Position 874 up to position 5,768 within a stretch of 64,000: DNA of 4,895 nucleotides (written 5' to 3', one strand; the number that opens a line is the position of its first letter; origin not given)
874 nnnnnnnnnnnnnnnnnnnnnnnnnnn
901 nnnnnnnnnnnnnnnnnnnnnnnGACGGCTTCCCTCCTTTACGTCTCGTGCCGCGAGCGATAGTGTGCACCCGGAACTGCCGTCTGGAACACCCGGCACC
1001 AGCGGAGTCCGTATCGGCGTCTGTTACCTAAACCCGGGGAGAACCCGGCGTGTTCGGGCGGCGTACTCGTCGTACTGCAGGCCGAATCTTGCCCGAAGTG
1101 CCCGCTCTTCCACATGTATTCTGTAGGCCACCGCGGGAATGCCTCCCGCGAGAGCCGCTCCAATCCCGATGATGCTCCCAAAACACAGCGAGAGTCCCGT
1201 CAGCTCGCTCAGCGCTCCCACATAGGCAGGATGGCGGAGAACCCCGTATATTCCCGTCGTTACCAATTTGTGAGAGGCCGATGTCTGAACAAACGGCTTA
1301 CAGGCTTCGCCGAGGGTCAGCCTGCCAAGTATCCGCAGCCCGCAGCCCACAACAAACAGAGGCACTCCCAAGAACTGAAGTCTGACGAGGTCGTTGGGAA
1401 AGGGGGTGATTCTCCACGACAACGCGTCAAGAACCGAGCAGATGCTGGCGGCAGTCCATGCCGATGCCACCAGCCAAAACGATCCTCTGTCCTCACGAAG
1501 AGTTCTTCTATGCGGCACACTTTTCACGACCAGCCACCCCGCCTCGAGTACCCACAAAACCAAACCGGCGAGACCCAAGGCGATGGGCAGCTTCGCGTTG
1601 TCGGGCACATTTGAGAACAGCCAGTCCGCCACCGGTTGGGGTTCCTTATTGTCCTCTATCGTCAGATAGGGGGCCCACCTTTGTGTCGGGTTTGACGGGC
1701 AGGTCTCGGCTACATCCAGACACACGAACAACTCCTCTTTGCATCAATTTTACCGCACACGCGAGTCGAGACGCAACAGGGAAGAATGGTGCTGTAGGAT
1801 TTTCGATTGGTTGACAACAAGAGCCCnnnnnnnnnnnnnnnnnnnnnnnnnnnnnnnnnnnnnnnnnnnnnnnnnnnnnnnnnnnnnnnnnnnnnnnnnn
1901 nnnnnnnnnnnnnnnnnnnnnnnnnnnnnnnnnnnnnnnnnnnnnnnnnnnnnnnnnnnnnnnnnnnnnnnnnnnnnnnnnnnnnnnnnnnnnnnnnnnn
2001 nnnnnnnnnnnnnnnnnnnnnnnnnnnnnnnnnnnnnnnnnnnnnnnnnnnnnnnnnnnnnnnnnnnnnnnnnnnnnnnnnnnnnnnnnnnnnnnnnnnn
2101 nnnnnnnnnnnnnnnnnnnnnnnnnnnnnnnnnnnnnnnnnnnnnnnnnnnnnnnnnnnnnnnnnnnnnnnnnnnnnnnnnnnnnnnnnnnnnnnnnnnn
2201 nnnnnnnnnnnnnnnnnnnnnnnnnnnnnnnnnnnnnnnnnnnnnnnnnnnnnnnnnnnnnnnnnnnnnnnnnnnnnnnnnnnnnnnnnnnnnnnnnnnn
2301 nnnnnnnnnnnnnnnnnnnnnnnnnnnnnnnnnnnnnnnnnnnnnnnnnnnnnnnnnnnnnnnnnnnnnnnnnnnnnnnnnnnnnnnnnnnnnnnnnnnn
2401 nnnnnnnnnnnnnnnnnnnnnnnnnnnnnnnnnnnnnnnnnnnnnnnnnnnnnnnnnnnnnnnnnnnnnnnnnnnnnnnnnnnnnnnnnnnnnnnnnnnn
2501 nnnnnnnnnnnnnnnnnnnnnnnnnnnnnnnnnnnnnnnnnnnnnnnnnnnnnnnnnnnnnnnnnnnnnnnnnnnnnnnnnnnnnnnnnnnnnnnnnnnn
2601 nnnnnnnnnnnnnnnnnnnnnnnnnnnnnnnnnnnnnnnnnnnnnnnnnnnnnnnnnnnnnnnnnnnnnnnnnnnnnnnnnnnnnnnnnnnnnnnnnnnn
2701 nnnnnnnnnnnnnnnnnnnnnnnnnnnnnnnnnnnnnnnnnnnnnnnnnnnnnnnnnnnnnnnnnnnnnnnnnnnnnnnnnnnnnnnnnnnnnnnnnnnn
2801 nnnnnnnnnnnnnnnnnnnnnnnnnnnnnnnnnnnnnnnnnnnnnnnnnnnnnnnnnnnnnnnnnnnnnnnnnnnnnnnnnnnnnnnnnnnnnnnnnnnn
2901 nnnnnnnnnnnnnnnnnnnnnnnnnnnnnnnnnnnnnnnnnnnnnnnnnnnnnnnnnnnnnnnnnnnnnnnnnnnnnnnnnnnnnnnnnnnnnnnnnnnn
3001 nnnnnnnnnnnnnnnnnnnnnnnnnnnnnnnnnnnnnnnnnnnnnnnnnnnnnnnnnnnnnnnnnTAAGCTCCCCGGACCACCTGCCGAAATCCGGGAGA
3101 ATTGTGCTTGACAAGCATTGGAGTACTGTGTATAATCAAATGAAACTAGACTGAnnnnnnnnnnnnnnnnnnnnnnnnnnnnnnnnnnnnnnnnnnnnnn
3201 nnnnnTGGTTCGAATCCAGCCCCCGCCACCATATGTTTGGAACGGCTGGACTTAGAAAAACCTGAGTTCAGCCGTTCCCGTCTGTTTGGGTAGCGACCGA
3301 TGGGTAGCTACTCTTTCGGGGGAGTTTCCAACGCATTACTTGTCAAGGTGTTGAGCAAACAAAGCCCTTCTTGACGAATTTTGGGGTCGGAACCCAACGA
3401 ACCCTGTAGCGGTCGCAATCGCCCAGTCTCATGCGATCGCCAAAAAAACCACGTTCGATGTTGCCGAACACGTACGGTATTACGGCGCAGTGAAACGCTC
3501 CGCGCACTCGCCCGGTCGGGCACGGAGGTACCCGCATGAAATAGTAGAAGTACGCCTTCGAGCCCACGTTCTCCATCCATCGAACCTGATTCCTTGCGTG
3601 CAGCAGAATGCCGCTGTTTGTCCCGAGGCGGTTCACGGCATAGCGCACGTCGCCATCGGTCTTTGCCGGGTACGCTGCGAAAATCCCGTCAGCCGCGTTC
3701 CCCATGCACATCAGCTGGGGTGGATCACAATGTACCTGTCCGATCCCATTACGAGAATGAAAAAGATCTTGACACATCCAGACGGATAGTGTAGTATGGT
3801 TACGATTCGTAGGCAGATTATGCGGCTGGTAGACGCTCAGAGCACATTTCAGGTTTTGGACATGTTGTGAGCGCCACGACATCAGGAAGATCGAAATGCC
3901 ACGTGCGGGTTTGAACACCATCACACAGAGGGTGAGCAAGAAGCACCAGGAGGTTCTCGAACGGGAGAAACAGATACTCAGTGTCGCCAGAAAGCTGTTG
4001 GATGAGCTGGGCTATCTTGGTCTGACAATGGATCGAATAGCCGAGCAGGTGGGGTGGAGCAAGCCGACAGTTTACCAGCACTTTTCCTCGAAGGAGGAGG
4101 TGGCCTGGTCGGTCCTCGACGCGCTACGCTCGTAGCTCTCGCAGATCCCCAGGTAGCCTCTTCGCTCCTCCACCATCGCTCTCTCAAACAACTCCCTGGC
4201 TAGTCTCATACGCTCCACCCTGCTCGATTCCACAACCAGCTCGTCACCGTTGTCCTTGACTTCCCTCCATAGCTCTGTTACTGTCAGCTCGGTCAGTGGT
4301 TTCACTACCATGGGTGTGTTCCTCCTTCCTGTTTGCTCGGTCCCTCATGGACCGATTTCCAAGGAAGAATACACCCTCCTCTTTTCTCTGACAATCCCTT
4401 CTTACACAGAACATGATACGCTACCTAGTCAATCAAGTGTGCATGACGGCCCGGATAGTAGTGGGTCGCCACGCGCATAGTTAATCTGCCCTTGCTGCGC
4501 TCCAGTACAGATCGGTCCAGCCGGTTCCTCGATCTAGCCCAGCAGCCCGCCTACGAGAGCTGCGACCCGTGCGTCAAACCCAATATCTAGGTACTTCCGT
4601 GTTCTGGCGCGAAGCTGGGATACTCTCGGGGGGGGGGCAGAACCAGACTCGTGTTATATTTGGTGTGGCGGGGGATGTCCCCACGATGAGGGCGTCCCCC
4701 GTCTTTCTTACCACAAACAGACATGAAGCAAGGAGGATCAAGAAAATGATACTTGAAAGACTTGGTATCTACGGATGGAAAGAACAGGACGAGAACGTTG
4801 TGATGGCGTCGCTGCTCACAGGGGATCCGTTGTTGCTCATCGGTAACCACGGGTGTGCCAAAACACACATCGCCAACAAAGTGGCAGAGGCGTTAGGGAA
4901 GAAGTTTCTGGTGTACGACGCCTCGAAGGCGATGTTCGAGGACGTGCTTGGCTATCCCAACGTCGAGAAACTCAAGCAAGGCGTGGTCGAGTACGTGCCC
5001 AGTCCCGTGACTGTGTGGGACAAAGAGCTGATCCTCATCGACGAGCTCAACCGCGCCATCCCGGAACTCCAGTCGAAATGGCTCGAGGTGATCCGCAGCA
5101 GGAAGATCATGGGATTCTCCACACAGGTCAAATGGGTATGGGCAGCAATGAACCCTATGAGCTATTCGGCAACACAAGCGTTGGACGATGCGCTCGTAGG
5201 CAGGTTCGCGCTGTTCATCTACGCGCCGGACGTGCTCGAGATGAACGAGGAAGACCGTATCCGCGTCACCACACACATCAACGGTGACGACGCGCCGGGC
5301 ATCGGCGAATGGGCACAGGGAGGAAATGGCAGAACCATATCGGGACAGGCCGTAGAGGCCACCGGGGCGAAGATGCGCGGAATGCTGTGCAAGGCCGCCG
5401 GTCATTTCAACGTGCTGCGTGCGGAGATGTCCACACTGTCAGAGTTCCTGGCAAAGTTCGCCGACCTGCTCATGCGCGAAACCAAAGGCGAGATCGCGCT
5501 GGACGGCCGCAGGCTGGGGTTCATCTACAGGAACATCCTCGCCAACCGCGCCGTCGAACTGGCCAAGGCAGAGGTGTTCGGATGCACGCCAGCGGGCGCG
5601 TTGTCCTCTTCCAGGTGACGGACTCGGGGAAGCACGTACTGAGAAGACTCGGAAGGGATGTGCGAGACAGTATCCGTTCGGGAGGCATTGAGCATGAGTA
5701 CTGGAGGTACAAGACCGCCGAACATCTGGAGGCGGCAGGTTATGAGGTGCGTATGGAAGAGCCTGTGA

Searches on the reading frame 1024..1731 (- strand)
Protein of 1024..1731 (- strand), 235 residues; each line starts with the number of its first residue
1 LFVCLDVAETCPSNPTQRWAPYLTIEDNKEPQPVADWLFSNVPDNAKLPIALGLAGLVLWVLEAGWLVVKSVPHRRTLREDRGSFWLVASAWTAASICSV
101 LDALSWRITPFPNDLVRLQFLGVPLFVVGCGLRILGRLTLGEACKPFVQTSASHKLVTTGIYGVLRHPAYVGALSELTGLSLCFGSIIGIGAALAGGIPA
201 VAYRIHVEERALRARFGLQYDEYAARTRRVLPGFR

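Call 11: search_protein_families(library=pfam, proteins=[window:1024-1731:-], max_evalue=0.001)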
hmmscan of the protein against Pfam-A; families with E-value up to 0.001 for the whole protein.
window:1024-1731:- (235 aa): 2 families
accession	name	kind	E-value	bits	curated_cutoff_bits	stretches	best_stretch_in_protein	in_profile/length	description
PF04191.18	PEMT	-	2.9e-12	47.4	25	1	120-217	4-103/105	Phospholipid methyltransferase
PF04140.19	ICMT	-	8.1e-11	42.7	24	1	124-213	3-94/95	Isoprenylcysteine carboxyl methyltransferase (ICMT) family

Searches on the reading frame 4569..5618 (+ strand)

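Call 11: search_protein_families(library=pfam, proteins=[window:4569-5618:+], max_evalue=0.001)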
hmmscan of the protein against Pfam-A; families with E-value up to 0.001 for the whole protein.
window:4569-5618:+ (349 aa): 4 families
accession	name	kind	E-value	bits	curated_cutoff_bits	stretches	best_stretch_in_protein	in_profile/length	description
PF07728.20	AAA_5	-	1.5e-11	44.9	22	1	87-213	1-139/139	AAA domain (dynein-related subfamily)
PF07726.17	AAA_3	-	6e-11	42.8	27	1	88-214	2-130/131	ATPase family associated with various cellular activities (AAA)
PF00004.35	AAA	-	5.6e-06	27.3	21.2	1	88-219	1-129/131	ATPase family associated with various cellular activities (AAA)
PF20030.5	bpMoxR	-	8.3e-05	22.2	27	1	76-179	22-125/205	MoxR domain in the MoxR-vWA-beta-propeller ternary systems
